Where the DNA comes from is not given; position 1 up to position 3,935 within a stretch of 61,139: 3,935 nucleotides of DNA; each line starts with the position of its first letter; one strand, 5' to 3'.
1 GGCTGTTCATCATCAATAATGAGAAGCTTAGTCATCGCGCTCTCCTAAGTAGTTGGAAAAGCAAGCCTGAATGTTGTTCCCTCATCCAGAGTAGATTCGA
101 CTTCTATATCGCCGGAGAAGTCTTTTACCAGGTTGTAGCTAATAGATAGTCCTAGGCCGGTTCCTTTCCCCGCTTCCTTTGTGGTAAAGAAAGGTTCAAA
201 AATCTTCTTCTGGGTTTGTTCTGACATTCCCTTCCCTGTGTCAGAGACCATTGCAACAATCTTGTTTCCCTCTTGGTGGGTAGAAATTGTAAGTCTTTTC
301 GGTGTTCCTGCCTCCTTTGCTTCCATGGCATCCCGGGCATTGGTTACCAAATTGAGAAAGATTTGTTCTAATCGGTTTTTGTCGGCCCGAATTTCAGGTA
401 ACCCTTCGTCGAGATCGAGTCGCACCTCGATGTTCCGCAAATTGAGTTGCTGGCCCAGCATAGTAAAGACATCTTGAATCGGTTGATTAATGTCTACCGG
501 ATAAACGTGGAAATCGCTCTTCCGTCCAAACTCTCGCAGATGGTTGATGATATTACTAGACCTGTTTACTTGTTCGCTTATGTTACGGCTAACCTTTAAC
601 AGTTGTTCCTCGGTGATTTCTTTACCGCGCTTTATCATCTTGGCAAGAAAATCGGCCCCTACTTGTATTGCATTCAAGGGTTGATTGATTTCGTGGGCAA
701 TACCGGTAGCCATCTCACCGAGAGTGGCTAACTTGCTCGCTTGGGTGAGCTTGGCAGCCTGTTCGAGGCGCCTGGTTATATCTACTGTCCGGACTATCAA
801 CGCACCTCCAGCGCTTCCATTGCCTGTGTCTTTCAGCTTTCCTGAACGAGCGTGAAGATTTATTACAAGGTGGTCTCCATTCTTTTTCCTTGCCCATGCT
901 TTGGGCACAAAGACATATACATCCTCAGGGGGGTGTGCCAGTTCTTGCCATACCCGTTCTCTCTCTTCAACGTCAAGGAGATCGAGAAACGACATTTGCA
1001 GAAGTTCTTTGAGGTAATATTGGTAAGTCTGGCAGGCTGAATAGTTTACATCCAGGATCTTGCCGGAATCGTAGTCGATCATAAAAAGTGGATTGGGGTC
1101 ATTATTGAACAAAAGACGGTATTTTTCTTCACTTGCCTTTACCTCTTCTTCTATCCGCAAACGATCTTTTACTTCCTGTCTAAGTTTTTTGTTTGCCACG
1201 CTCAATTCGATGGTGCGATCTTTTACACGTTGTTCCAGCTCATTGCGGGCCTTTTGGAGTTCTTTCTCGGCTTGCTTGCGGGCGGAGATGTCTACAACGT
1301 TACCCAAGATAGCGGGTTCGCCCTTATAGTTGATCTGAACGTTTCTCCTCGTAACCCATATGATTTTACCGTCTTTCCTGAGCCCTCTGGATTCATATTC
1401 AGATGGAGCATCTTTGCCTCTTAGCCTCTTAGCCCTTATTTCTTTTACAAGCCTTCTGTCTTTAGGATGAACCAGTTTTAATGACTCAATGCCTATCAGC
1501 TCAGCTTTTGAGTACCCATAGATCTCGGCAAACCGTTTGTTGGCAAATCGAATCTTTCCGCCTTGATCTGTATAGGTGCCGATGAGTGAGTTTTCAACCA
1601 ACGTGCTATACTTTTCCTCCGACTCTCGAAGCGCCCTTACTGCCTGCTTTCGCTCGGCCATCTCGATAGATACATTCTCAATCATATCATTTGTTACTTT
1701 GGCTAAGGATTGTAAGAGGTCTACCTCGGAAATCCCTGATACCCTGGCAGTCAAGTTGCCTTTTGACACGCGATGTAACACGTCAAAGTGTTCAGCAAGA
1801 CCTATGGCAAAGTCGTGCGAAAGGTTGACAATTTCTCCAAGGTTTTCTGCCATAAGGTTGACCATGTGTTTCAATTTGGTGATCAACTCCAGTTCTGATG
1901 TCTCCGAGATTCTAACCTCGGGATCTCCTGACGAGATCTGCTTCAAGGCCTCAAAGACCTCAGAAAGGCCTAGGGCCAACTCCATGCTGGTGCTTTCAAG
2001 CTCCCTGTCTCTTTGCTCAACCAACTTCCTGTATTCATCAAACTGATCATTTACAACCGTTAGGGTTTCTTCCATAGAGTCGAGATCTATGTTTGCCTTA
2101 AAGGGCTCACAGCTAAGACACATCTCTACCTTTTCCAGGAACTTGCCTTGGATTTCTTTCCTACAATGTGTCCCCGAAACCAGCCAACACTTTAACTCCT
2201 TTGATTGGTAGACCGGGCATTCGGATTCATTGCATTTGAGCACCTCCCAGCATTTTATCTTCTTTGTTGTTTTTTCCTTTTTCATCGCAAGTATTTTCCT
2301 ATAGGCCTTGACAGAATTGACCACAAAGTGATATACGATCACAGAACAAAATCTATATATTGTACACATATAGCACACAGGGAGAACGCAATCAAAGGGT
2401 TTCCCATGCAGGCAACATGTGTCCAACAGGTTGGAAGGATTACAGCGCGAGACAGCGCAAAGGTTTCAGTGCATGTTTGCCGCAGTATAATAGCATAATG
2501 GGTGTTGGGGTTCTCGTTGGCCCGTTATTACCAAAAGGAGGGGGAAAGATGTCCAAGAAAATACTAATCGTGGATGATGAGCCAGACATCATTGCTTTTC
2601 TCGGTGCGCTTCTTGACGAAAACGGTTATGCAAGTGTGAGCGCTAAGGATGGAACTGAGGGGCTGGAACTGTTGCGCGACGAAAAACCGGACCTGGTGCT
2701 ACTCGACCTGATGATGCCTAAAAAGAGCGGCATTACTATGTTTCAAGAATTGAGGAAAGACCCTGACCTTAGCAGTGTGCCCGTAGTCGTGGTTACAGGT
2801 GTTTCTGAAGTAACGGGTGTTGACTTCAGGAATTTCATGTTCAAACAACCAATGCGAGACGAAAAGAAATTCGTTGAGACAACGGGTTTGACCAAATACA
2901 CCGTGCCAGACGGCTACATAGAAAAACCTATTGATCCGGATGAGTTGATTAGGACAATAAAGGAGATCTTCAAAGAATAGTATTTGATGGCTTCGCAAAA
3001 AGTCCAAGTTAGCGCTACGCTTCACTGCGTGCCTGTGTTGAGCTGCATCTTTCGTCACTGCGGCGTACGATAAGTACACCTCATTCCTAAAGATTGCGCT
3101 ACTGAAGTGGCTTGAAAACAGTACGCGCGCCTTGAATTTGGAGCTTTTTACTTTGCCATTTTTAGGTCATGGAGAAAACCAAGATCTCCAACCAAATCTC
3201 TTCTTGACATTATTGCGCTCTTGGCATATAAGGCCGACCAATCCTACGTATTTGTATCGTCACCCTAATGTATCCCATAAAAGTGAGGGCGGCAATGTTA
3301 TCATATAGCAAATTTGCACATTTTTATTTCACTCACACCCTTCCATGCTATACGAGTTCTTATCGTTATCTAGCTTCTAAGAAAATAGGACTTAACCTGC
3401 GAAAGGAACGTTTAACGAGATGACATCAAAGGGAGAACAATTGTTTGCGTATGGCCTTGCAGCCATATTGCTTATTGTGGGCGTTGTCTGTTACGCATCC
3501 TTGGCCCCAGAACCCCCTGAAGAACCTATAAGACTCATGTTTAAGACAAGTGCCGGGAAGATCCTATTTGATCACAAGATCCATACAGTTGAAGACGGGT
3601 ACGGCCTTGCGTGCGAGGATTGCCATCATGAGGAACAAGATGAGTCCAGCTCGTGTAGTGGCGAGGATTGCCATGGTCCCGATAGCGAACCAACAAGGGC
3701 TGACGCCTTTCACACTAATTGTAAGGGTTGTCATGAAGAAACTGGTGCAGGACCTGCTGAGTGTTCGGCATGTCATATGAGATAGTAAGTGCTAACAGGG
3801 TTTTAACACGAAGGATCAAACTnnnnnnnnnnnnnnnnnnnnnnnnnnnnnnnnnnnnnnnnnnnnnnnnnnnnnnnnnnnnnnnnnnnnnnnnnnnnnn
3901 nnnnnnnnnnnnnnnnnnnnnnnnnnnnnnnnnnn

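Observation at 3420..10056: Rewired Rnf-like operon: cytochrome c3 + rnfCDGEA + rnfB::gltD-like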

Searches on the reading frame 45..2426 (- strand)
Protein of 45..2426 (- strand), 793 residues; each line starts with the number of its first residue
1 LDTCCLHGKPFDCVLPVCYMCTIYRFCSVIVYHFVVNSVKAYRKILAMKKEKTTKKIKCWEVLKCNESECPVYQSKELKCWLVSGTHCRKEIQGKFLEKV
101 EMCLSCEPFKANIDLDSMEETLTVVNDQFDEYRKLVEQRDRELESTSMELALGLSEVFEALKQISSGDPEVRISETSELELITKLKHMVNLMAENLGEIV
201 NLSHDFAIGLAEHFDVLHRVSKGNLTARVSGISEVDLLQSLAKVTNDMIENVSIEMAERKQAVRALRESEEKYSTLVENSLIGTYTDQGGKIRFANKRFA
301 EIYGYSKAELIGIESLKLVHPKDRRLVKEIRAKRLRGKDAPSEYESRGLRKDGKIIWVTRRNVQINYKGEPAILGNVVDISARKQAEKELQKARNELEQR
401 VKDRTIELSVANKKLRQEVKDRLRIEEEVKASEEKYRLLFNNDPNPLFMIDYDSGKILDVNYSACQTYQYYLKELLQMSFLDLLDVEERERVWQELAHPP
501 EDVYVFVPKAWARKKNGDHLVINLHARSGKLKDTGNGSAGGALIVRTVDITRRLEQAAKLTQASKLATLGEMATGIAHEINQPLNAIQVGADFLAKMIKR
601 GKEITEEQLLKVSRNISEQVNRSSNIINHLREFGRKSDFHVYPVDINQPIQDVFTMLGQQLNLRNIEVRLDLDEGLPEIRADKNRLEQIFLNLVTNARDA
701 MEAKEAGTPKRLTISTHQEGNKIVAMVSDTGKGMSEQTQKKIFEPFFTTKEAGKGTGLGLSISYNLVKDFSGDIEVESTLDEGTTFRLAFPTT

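Call 17: search_protein_families(library=pfam, proteins=[window:45-2426:-], max_evalue=0.0001)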
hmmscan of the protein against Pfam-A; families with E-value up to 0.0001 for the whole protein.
window:45-2426:- (793 aa): 7 families
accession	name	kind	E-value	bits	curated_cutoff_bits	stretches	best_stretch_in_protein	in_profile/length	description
PF02518.31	HATPase_c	-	5.5e-25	88.4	26.4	1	682-792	2-109/111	Histidine kinase-, DNA gyrase B-, and HSP90-like ATPase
PF13426.13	PAS_9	-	8.4e-15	55.4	27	1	286-381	7-102/103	PAS domain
PF00989.32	PAS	-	1.9e-14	54.1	22.6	1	286-376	17-109/113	PAS fold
PF13188.13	PAS_8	-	3.1e-14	52.7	21.8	1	271-324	1-55/65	PAS domain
PF08447.18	PAS_3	-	5.2e-14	52.7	25.6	1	294-371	3-82/89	PAS fold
PF00512.31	HisKA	-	4.8e-09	36.6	26.9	1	569-636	2-63/66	His Kinase A (phospho-acceptor) domain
PF08448.16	PAS_4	-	7.5e-07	29.8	23.1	0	285-384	10-109/110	PAS fold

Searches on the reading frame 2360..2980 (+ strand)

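Call 17: search_protein_families(library=pfam, proteins=[window:2360-2980:+], max_evalue=0.0001)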
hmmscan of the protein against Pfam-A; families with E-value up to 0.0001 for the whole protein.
window:2360-2980:+ (206 aa): 1 family
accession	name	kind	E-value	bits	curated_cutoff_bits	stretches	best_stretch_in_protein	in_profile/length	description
PF00072.30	Response_reg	-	2.1e-22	79.8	30.2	1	68-150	1-81/111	Response regulator receiver domain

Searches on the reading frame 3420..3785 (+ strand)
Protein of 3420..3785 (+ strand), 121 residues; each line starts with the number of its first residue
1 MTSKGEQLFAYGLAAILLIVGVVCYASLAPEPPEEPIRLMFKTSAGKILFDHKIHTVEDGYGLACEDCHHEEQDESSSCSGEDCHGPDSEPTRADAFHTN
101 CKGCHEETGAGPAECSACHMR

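Call 4: search_protein_families(library=pfam, proteins=[window:3420-3785:+], max_evalue=0.01)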
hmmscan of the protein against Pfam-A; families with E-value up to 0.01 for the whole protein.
window:3420-3785:+ (121 aa): 2 families
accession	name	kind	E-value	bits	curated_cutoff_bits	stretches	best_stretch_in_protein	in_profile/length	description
PF02085.21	Cytochrom_CIII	-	2.8e-09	37.7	22.9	1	43-119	16-101/101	Class III cytochrome C family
PF19487.4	DUF6023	-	0.00038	20.8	26.8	1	4-71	5-72/150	Family of unknown function (DUF6023)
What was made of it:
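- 3420..3785 (+): Membrane-anchored tetraheme cytochrome c3-family protein (121 aa). TM helix about aa 8-29. Heme sites C65xxC68H69, C79xxxxC84H85, C101xxC104H105 and C115xxC118H119. Candidate distal ligands His52, His55, His70 and His98. PF02085 at E = 2.8e-9 (call 4).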

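Call 5: search_protein_families(library=ncbifam, proteins=[window:3420-3785:+], max_evalue=0.01)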
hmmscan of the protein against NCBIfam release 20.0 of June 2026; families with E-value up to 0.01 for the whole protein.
window:3420-3785:+ (121 aa): 3 families
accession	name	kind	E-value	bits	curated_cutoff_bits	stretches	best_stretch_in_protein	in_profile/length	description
NF045722.1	c3_cytochr_TmcA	equivalog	8.7e-10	38.5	114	1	44-120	40-125/125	acidic tetraheme cytochrome c3 TmcA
NF043011.1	CytC7_Geobact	equivalog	3.1e-07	30.8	120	1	39-119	24-88/89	cytochrome c7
NF045713.1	CxxCH_16_HmcA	equivalog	0.00076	18.2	400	1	45-119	293-368/541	sulfate respiration complex hexadecaheme cytochrome HmcA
